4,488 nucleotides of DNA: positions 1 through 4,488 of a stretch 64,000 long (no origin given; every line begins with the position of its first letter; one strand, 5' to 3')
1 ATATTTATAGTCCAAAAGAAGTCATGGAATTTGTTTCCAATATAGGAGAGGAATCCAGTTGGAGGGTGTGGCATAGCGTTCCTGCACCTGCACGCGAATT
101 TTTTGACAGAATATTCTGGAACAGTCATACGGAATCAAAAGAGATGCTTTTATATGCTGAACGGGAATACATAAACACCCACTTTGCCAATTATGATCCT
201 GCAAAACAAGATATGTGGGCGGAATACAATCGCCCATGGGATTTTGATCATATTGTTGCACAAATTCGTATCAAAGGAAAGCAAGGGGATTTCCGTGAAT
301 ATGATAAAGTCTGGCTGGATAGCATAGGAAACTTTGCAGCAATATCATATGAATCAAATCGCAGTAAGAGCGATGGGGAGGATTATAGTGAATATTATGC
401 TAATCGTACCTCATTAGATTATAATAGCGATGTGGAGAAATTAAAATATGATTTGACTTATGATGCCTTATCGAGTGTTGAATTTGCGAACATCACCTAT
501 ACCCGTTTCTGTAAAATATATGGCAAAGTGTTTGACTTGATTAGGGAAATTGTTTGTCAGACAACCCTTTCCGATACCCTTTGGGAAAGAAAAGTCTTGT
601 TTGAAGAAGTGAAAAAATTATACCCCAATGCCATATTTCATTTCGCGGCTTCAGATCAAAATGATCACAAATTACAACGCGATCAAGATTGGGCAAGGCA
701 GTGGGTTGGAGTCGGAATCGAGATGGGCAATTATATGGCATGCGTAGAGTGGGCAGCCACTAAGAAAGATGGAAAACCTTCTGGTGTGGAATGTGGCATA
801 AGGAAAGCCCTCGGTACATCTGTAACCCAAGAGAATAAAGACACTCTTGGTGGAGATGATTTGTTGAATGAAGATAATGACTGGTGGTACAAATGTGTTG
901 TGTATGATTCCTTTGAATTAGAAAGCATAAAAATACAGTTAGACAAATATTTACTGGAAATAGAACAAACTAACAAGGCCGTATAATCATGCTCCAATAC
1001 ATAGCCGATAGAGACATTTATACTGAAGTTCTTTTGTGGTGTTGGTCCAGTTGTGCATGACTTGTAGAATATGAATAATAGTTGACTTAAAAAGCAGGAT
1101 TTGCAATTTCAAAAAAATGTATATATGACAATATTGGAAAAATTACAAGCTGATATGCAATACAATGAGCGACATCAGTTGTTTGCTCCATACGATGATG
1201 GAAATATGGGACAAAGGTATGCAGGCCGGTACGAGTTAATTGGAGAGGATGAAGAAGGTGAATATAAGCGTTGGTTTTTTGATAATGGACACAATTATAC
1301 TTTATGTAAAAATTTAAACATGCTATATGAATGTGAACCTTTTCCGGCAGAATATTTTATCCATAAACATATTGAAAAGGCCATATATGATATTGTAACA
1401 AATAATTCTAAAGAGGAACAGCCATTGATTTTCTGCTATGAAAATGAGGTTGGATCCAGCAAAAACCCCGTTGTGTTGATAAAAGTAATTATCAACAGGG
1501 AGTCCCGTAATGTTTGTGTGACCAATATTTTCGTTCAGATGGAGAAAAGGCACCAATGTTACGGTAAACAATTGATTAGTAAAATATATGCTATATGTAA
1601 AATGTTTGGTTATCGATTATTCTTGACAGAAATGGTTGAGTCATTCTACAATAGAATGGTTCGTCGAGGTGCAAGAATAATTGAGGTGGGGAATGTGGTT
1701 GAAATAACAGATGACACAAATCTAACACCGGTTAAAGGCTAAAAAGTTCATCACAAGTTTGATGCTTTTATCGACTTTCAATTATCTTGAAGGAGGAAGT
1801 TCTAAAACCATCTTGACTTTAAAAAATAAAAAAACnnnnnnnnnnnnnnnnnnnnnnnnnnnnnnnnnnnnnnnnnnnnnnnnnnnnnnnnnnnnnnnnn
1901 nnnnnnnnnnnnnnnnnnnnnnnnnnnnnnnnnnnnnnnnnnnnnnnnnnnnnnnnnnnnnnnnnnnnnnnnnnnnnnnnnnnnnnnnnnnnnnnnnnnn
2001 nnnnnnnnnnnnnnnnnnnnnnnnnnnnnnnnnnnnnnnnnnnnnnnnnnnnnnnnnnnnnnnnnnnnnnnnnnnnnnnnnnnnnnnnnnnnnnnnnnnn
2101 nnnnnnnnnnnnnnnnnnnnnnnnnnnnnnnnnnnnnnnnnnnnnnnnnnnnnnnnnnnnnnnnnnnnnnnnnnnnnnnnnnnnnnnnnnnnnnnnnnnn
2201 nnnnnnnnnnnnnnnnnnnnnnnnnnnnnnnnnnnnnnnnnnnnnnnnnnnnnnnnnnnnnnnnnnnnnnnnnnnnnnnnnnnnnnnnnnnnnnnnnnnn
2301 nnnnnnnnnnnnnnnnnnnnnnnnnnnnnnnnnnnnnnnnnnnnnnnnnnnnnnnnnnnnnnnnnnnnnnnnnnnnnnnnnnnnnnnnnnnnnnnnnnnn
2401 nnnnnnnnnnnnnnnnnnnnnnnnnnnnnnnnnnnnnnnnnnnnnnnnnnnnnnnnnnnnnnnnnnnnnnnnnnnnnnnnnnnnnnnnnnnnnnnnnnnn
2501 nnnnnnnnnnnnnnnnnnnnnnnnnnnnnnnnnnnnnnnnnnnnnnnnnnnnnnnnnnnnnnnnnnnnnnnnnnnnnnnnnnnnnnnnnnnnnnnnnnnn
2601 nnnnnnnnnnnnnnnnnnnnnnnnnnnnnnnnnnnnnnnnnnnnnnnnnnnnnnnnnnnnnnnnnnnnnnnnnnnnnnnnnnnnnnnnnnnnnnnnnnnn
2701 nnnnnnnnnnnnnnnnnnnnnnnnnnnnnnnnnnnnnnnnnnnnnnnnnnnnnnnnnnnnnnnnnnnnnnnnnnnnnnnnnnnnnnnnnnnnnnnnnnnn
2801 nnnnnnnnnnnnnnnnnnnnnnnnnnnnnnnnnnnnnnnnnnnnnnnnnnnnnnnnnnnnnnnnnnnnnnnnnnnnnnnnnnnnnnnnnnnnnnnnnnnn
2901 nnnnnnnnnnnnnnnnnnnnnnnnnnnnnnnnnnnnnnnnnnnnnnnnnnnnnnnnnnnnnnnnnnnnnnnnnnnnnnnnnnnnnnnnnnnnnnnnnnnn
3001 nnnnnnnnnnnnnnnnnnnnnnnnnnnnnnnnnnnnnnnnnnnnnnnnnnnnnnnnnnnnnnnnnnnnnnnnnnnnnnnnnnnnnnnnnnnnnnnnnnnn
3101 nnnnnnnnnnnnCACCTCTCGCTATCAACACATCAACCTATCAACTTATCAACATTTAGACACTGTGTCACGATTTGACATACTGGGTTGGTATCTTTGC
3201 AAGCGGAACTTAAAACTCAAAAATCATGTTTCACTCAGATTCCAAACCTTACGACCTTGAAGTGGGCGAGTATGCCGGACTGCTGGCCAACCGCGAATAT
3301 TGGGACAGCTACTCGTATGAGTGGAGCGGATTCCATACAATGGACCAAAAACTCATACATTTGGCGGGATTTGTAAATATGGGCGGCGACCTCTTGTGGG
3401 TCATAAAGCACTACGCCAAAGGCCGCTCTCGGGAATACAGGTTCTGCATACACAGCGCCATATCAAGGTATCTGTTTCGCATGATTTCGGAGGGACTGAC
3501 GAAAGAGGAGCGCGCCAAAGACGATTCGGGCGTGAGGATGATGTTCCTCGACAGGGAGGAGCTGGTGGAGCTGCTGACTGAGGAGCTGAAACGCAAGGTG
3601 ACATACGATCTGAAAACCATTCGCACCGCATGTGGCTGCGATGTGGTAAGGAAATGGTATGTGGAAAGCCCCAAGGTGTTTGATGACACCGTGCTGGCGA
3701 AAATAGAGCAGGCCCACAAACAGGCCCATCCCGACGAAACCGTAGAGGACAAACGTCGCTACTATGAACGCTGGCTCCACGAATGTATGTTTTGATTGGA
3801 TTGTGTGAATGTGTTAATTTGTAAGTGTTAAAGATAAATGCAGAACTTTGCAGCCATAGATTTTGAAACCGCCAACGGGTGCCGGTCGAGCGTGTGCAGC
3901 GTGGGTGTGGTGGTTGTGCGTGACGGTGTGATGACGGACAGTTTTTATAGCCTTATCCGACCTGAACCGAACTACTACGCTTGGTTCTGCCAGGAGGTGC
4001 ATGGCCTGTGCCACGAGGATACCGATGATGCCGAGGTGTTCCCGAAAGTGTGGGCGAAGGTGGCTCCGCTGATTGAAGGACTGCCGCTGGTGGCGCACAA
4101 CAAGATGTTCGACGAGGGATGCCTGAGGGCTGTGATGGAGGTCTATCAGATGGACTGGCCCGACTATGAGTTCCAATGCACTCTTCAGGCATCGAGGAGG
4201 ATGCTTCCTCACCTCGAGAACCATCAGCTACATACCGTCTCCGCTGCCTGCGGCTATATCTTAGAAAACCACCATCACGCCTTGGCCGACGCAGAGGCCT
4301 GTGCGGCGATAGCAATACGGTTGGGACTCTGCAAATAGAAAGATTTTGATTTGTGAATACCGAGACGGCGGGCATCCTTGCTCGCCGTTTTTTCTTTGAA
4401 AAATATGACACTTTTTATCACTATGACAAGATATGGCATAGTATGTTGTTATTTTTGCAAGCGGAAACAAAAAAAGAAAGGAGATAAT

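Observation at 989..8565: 5' and 3' fragments of a second PLD gene bracket about 7.3 kb containing an intact PLD copy and ICE-like genes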

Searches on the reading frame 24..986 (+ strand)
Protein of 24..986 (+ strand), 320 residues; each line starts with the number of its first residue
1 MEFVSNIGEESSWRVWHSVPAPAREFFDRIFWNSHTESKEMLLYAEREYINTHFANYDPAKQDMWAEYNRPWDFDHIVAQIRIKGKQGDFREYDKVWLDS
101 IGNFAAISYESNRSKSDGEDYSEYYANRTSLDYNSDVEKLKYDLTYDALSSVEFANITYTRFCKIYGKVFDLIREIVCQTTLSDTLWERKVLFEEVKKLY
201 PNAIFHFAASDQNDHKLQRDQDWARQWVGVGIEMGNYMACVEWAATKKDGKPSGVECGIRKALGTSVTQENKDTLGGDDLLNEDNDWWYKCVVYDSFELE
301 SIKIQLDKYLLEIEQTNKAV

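Call 7: search_protein_families(library=pfam, proteins=[window:24-986:+], max_evalue=0.01)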
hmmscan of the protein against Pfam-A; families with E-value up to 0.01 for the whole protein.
window:24-986:+ (320 aa): 1 family
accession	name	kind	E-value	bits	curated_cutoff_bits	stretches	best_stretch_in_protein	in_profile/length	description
PF07510.16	GmrSD_C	-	0.0063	16.8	23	0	33-118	18-97/138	GmrSD restriction endonucleases, C-terminal domain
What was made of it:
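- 24..986 (+): 3' part (320 codons) of a 791-aa GmrSD-like gene. It is variable cassette DNA, about 37% GC. Weak Pfam GmrSD_C hit (call 7).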

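Call 30: find_related_loci(query=window:24-986:+, collection=viral_contigs, flank=10000)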
Query window:24-986:+ (320 aa) in viral_contigs; peptide patterns used: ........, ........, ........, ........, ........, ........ (x = any residue, [..] = any of these).
12 stretches matched a pattern, but none encodes a relative of the query by tblastn (E <= 1e-3).

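Call 31: find_related_loci(query=window:24-986:+, collection=metagenome_contigs, flank=10000)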
Query window:24-986:+ (320 aa) in metagenome_contigs; peptide patterns used: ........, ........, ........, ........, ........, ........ (x = any residue, [..] = any of these).
62 stretches matched a pattern; 4 encode a relative of the query (tblastn E <= 1e-3); 4 distinct loci.
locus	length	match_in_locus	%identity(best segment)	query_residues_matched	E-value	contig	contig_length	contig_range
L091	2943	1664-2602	79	3-315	0e+0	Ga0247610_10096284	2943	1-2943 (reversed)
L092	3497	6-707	76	82-315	8e-127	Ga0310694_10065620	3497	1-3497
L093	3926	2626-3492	56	7-289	2e-111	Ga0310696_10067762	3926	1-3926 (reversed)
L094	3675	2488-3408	53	7-310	2e-108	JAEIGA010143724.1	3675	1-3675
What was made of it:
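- Tried and rejected: The single metagenome scan with the GmrSD C-terminus gave only 4 short loci (call 31).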

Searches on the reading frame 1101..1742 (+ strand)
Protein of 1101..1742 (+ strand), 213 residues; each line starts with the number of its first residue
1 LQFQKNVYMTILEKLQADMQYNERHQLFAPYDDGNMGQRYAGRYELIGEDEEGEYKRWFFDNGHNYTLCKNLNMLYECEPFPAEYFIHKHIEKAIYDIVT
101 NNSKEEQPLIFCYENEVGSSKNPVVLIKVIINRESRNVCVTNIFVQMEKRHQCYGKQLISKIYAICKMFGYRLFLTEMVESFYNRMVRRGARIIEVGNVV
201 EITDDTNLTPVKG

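Call 7: search_protein_families(library=pfam, proteins=[window:1101-1742:+], max_evalue=0.01)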
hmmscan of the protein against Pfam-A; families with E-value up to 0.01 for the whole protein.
window:1101-1742:+ (213 aa): 0 families

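Call 38: search_protein_families(library=phrogs, proteins=[window:1125-1742:+], max_evalue=0.001)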
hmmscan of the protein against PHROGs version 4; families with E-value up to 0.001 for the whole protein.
window:1125-1742:+ (205 aa): 1 family
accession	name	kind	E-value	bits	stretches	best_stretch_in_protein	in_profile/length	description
phrog_3810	-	other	0.00043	21.3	1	114-163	70-119/155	acetyltransferase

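Call 39: search_protein_families(library=ncbifam, proteins=[window:1125-1742:+], max_evalue=0.001)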
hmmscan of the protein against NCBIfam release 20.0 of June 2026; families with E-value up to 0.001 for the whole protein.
window:1125-1742:+ (205 aa): 0 families

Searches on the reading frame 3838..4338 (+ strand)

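Call 7: search_protein_families(library=pfam, proteins=[window:3838-4338:+], max_evalue=0.01)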
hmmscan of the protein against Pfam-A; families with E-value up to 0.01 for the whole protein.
window:3838-4338:+ (166 aa): 2 families
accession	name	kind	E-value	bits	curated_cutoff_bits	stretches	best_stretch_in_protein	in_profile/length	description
PF00929.31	RNase_T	-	4.3e-15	57.1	24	1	6-158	2-163/164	Exonuclease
PF16473.11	Rv2179c-like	-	2.5e-14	53.8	27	1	4-159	2-173/177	3'-5' exoribonuclease Rv2179c-like domain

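Call 38: search_protein_families(library=phrogs, proteins=[window:3838-4338:+], max_evalue=0.001)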
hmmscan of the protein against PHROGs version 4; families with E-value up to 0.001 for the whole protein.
window:3838-4338:+ (166 aa): 2 families
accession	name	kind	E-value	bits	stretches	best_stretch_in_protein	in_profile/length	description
phrog_192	-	DNA, RNA and nucleotide metabolism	4.2e-33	116.2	1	2-162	106-270/397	DNA polymerase exonuclease subunit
phrog_14632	-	DNA, RNA and nucleotide metabolism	2.3e-12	47.4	1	2-159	82-239/380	DNA polymerase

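Call 59: search_protein_families(library=padloc, proteins=[window:3838-4338:+], max_evalue=0.0001)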
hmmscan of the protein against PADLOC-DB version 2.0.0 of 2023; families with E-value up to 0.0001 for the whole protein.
window:3838-4338:+ (166 aa): 3 families
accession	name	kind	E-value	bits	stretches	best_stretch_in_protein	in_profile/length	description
PDLC05027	PDC-S48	-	3.7e-29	100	1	1-158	1-162/411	-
PDLC01247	DEDDh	-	1e-23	82.5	1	6-158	2-137/139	"CAS-I,CAS-II,CAS-III,CAS-IV,CAS-V,CAS-VI; associated"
PDLC05028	PDC-S48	-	1.8e-20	71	1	3-158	19-175/512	-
